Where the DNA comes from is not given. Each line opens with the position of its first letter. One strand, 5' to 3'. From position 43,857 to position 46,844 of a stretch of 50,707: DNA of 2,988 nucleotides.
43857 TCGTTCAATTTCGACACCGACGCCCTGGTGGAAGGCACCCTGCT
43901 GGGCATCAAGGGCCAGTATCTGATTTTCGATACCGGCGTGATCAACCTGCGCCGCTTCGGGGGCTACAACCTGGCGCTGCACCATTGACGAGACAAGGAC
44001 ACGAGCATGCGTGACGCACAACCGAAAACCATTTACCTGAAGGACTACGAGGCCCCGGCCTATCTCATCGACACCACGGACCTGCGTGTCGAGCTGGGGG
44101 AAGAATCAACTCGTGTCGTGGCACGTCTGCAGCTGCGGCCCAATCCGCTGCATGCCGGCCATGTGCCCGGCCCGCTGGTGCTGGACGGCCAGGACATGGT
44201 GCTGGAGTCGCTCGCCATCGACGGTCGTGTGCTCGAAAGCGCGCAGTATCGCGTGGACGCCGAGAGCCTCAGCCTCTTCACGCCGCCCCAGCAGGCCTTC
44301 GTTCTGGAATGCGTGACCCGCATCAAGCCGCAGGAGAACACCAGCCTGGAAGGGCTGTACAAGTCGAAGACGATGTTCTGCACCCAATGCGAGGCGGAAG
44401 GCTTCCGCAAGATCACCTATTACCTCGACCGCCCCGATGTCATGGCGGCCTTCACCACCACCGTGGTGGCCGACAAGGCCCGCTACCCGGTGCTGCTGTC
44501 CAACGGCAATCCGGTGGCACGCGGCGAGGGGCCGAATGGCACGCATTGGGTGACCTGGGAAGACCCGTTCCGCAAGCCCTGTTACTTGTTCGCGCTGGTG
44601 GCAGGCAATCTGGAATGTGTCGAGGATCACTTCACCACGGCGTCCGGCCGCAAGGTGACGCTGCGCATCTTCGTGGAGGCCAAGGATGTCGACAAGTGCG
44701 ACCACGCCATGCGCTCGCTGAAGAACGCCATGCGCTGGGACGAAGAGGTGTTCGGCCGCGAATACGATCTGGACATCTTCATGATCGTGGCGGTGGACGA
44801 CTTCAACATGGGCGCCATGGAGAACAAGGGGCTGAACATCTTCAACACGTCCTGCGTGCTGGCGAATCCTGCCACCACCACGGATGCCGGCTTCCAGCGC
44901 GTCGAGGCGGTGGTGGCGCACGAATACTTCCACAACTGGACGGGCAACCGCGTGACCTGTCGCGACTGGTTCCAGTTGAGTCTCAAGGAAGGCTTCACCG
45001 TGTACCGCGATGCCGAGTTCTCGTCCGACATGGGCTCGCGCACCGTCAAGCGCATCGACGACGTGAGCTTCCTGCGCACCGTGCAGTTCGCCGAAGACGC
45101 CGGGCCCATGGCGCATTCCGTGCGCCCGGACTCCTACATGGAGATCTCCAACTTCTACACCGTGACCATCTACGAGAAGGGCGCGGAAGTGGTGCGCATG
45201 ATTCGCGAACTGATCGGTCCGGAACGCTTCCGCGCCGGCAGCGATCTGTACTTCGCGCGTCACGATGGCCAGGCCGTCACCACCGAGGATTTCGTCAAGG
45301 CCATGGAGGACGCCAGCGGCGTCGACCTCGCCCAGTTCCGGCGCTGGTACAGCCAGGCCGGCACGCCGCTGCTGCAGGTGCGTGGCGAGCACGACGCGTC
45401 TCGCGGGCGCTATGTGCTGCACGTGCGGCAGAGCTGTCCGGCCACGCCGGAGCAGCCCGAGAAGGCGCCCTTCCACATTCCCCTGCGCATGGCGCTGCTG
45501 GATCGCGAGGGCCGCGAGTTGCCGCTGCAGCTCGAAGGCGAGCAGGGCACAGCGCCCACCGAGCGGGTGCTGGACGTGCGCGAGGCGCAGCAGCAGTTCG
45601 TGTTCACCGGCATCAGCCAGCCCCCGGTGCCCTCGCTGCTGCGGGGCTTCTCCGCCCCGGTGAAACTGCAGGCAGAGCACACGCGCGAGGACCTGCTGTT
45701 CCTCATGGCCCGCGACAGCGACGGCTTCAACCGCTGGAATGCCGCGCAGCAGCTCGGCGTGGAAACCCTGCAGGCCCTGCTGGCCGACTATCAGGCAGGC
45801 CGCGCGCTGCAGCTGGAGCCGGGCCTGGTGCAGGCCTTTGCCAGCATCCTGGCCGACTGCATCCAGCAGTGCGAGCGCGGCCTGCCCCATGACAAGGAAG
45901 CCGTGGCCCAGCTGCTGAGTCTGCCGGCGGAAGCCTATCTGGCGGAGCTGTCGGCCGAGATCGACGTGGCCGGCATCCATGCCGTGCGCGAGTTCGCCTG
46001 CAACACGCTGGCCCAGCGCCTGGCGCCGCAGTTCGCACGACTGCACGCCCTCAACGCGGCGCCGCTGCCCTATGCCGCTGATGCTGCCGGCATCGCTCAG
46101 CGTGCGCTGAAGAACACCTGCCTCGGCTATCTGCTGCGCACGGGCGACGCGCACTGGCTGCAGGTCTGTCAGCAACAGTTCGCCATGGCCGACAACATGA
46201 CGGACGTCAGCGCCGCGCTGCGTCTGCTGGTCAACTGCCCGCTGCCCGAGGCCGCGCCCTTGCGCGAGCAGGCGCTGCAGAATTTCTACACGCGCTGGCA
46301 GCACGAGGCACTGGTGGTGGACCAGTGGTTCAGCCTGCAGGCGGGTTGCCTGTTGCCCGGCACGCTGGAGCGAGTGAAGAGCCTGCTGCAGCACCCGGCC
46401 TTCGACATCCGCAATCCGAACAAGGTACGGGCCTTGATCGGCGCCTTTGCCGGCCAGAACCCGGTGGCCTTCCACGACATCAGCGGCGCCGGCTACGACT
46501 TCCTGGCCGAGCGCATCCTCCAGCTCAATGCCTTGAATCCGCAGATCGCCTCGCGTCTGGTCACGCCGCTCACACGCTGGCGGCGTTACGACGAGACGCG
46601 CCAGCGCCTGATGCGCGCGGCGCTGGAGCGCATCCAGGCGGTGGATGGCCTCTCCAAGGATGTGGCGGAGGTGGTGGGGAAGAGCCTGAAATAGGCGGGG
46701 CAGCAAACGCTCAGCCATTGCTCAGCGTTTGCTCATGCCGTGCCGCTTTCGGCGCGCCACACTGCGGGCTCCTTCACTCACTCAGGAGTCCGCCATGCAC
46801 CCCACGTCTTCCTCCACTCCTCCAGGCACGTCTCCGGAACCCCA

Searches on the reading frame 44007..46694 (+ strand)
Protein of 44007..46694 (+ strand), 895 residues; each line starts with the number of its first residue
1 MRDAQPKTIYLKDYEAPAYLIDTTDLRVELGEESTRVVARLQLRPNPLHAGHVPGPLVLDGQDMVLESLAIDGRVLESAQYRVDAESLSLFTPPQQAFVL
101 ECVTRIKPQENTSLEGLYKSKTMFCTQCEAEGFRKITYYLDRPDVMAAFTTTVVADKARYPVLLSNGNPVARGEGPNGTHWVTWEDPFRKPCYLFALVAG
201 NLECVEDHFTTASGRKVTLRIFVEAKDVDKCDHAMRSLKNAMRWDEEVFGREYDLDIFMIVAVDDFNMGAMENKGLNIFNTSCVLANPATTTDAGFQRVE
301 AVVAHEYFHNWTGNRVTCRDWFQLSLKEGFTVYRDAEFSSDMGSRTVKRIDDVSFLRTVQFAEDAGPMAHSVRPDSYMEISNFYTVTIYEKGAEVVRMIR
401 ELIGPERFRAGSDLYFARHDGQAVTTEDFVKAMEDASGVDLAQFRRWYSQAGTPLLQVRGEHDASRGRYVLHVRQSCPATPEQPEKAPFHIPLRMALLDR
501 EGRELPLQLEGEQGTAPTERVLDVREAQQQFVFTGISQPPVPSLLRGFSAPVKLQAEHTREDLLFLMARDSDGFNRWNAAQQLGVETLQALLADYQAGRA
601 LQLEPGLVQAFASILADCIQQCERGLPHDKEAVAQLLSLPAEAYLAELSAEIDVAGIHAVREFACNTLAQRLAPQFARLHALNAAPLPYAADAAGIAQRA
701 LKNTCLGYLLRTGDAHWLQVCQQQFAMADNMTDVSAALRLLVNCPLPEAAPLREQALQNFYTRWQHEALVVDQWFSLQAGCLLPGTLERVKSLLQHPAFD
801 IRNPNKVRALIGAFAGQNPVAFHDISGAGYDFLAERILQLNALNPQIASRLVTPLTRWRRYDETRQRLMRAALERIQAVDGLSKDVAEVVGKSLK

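Call 9: search_protein_families(library=pfam, proteins=[window:44007-46694:+], max_evalue=0.001)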
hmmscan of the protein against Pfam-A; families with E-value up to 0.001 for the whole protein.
window:44007-46694:+ (895 aa): 5 families
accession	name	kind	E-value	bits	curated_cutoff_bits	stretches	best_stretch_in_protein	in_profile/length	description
PF17432.8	DUF3458_C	-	1.6e-118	396.2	24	1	561-895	2-320/320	Domain of unknown function (DUF3458_C) ARM repeats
PF01433.26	Peptidase_M1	-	1.6e-56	191.8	27.7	1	234-447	2-218/218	Peptidase family M1 domain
PF11940.14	DUF3458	-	4.6e-31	107.5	28.6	1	452-556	1-94/95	Domain of unknown function (DUF3458) Ig-like fold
PF17900.6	Peptidase_M1_N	-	3.3e-15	57.1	25.8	1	102-194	92-186/186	Peptidase M1 N-terminal domain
PF09621.15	LcrR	-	0.00025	21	21.2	0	748-783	93-128/138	Type III secretion system regulator (LcrR)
